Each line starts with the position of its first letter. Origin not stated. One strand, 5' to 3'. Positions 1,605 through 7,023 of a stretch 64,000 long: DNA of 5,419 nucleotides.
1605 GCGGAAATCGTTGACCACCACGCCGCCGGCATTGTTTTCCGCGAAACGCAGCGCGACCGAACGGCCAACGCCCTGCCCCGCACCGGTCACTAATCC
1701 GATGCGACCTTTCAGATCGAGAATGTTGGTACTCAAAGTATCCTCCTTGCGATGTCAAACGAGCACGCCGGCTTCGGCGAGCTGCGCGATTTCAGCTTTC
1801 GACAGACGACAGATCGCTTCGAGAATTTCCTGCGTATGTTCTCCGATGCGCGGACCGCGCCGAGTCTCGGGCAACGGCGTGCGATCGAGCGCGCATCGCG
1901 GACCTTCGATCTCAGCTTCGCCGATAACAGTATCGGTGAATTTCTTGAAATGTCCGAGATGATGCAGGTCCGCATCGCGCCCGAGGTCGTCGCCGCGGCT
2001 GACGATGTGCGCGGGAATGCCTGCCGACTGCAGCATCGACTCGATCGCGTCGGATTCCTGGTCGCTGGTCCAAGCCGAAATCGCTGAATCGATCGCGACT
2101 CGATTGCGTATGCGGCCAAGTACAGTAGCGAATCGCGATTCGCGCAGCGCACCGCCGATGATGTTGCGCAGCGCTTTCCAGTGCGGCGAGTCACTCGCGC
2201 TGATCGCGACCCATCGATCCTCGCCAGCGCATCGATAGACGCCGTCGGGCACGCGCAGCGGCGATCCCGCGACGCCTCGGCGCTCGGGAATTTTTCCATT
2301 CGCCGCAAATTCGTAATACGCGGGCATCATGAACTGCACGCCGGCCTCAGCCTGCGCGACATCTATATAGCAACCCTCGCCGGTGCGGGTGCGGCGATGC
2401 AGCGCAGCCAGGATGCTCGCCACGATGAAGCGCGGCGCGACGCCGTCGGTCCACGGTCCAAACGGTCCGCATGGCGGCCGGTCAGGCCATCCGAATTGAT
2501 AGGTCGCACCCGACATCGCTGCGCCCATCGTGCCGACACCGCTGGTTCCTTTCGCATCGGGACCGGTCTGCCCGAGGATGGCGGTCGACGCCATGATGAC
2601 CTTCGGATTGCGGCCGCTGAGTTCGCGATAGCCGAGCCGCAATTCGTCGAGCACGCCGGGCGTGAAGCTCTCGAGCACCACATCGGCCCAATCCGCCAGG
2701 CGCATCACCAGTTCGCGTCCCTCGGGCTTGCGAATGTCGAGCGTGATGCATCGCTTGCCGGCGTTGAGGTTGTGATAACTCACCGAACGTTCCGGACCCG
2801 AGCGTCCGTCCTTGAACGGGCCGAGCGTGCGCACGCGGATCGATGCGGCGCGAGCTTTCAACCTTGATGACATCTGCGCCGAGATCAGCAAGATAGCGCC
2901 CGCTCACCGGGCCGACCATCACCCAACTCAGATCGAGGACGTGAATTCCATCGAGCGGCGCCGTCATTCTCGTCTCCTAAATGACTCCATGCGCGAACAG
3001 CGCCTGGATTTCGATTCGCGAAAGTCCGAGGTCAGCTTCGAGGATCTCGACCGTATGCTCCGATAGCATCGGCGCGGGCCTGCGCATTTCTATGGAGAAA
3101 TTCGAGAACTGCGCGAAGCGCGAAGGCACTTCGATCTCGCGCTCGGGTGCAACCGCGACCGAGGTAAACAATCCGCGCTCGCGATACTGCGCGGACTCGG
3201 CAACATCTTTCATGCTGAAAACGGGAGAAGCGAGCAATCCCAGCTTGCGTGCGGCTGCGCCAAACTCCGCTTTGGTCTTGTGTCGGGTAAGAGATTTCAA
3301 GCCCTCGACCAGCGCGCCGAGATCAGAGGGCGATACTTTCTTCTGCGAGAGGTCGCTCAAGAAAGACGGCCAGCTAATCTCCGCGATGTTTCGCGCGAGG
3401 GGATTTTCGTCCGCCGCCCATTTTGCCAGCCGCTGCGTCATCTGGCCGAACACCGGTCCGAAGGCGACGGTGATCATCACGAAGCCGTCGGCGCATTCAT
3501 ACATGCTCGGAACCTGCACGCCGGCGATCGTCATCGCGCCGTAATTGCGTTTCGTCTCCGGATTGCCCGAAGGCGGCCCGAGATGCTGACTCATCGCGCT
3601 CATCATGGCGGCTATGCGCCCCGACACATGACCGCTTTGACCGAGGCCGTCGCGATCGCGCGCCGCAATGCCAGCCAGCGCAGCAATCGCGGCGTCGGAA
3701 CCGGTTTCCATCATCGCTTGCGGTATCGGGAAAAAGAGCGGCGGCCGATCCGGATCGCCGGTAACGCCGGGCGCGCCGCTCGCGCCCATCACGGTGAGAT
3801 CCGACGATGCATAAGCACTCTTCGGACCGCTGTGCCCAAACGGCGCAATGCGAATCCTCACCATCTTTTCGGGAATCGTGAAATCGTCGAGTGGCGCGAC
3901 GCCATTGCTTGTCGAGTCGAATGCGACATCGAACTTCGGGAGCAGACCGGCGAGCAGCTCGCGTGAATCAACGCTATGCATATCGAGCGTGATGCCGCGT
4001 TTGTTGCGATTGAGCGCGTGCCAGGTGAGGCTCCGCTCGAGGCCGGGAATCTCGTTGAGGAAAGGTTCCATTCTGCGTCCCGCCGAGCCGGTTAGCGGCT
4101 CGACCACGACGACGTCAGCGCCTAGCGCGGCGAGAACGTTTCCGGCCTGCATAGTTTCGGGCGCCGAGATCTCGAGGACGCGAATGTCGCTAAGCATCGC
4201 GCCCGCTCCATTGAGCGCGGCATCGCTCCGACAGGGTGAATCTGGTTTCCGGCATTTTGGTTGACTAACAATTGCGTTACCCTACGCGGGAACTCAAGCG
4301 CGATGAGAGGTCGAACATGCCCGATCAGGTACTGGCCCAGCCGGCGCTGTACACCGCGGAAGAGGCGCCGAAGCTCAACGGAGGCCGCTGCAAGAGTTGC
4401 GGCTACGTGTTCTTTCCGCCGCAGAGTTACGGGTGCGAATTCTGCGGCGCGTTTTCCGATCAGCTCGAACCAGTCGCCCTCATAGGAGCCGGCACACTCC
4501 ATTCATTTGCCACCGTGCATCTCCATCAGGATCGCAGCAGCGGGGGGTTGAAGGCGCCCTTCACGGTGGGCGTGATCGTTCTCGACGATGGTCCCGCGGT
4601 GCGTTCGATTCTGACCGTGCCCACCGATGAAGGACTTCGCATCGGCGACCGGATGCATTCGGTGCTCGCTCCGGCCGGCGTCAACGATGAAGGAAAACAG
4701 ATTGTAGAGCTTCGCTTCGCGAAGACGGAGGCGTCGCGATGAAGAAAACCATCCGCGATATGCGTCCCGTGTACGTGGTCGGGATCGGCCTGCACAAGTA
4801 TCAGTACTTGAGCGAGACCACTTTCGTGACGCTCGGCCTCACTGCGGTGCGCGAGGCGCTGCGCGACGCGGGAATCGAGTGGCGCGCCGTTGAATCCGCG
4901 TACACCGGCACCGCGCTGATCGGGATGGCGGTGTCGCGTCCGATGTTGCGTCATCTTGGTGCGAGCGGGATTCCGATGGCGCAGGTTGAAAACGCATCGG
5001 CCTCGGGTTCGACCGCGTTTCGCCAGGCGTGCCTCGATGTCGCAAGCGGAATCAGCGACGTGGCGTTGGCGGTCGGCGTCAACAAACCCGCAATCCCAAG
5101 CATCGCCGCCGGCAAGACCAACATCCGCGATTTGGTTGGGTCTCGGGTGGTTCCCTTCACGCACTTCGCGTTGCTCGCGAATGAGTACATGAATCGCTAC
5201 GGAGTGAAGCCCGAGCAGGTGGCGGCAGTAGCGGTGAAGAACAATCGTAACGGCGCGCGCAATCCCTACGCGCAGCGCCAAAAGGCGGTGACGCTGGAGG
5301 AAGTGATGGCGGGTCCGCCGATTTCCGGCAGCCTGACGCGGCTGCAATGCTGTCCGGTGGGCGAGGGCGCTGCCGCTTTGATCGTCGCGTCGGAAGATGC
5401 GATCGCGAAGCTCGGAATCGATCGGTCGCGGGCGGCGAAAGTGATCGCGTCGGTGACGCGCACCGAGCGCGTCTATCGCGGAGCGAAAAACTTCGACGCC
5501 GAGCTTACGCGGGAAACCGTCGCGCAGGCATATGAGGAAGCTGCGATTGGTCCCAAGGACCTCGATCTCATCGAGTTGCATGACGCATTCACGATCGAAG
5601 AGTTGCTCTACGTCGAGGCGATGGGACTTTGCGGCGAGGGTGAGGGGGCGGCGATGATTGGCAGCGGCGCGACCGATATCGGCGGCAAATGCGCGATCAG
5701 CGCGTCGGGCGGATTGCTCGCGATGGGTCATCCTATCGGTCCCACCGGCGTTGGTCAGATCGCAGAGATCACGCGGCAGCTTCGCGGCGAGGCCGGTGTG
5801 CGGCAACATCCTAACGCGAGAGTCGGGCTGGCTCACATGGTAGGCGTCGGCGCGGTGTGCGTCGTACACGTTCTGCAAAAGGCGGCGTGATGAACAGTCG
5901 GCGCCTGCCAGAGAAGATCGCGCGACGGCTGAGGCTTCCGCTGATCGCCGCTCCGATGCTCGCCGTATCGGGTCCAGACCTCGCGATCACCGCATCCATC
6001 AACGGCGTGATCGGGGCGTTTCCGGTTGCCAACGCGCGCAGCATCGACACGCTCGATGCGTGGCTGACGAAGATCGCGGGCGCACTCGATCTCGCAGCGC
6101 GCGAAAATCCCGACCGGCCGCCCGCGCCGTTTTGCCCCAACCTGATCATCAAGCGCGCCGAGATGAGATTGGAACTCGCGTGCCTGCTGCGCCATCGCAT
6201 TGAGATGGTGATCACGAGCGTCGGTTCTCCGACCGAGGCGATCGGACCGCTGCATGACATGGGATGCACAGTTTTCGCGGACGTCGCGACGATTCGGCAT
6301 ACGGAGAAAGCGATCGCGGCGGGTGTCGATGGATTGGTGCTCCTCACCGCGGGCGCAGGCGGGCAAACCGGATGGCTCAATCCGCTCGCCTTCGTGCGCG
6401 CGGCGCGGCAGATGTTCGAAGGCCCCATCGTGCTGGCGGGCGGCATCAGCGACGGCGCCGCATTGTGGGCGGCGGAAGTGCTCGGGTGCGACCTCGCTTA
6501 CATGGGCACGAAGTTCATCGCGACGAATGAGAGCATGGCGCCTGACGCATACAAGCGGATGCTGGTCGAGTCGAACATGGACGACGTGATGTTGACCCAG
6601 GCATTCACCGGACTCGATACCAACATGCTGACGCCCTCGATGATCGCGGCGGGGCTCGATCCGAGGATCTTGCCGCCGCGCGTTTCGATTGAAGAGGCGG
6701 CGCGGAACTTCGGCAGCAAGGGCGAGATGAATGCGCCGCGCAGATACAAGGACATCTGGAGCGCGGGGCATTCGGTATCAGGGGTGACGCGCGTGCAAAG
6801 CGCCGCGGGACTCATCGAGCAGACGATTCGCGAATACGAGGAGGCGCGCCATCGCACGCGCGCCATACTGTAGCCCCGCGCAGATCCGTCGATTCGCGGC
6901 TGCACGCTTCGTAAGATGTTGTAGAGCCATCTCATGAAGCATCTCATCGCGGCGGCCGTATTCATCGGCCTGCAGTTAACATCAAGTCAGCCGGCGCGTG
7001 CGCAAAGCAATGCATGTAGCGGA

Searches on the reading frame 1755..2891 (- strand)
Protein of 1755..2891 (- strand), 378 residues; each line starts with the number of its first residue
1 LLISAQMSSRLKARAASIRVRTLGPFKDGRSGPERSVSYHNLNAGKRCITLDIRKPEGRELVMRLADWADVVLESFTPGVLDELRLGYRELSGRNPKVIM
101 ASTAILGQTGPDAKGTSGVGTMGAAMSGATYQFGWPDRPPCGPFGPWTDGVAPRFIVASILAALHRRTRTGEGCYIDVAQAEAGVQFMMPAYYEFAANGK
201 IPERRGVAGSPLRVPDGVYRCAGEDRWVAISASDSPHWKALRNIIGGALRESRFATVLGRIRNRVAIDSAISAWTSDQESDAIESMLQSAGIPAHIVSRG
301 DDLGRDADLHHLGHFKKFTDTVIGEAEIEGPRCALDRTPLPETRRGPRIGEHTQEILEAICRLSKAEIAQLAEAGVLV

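Call 27: search_protein_families(library=ncbifam, proteins=[window:1755-2891:-], max_evalue=0.00001)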
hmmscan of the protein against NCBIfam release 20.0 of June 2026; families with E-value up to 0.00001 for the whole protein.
window:1755-2891:- (378 aa): 7 families
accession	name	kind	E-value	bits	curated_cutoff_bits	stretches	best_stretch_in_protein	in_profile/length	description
NF041294.1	Scnl_mescCoAtase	equivalog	8.2e-37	127.2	700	1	20-358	43-381/381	succinyl-CoA:mesaconate CoA-transferase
NF052585.1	SucGlutTfsCaiB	equivalog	9.8e-37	126.5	750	1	24-360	52-388/394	succinate--glutarate CoA-transferase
NF003809.0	PRK05398.1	subfamily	4.4e-32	111.2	442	2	36-183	57-203/416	formyl-CoA transferase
NF008511.0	PRK11430.1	equivalog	5.4e-32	111.4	522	1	20-294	50-317/381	CoA:oxalate CoA-transferase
TIGR03253.1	oxalate_frc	equivalog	1.2e-31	109.8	504.2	1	36-376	56-415/416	formyl-CoA transferase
NF002914.1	PRK03525.1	equivalog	1.4e-18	67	413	1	46-376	64-396/400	L-carnitine CoA-transferase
TIGR04253.1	mesacon_CoA_iso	equivalog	8.6e-11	41.4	725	1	35-377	54-400/403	2-methylfumaryl-CoA isomerase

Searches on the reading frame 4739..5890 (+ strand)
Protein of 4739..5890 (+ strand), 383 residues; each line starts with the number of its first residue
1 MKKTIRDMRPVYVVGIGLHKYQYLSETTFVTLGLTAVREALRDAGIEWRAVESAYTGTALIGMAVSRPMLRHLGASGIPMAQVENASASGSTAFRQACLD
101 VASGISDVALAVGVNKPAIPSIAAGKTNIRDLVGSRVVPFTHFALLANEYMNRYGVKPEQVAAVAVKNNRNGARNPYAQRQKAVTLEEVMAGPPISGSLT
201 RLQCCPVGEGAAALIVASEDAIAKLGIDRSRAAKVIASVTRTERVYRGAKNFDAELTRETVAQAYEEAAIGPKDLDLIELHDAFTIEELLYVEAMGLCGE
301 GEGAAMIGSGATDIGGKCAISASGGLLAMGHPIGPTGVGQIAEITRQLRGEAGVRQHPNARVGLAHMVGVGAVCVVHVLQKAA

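Call 27: search_protein_families(library=ncbifam, proteins=[window:4739-5890:+], max_evalue=0.00001)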
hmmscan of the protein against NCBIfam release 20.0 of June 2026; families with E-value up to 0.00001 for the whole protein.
window:4739-5890:+ (383 aa): 30 families (the best 25 are shown)
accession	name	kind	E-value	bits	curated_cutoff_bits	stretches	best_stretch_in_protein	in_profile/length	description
NF006102.0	PRK08256.1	subfamily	2.8e-92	309.8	436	1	9-382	3-393/394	lipid-transfer protein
NF004720.0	PRK06064.1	subfamily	1.1e-86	291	420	1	8-381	1-387/389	thiolase domain-containing protein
NF053628.1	BnzsclthlBbsBGT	equivalog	1.6e-73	247.8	750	1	8-377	4-377/389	benzoylsuccinyl-CoA thiolase subunit BbsB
NF004810.0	PRK06157.1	equivalog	7e-73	246.1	403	1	9-380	7-396/400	acetyl-CoA acetyltransferase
NF053570.1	AcCoTHIOL_METTL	equivalog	1.9e-72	244.3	600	1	8-381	1-383/385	acetyl-CoA acetyltransferase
NF004715.0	PRK06059.1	equivalog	3.6e-69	233.6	424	1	8-372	3-390/399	lipid-transfer protein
NF009228.0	PRK12578.1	subfamily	3e-66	223.6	485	1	9-380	3-386/387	thiolase domain-containing protein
NF005704.0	PRK07516.1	subfamily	2e-62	211.3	412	1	11-381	4-387/389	thiolase domain-containing protein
NF006180.0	PRK08313.1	subfamily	2.3e-48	165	514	1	8-372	3-374/389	thiolase domain-containing protein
NF004811.0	PRK06158.1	subfamily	5.1e-48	164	421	1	12-369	11-367/384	acetyl-CoA acetyltransferase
NF004982.0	PRK06365.1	equivalog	7.4e-48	163.6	695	2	6-244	13-261/430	thiolase domain-containing protein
NF004936.0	PRK06289.1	equivalog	2.2e-46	158.5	375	1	26-379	23-401/405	acetyl-CoA acetyltransferase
NF006010.0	PRK08142.1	subfamily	2.4e-41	141.8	462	1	11-370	7-372/388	thiolase domain-containing protein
NF004721.0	PRK06065.1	equivalog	3.2e-41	141.5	455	1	2-359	3-369/393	thiolase domain-containing protein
NF005892.0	PRK07855.1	subfamily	3.5e-35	121.6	469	1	13-359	10-368/390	lipid-transfer protein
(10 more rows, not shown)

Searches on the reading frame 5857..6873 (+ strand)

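Call 27: search_protein_families(library=ncbifam, proteins=[window:5857-6873:+], max_evalue=0.00001)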
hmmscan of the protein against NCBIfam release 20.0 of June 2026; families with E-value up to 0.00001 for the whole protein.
window:5857-6873:+ (338 aa): 1 family
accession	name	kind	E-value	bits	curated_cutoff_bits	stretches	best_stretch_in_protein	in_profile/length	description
TIGR03151.1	enACPred_II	equivalog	6.4e-20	71.6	453.1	1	28-261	13-234/307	enoyl-[acyl-carrier-protein] reductase FabK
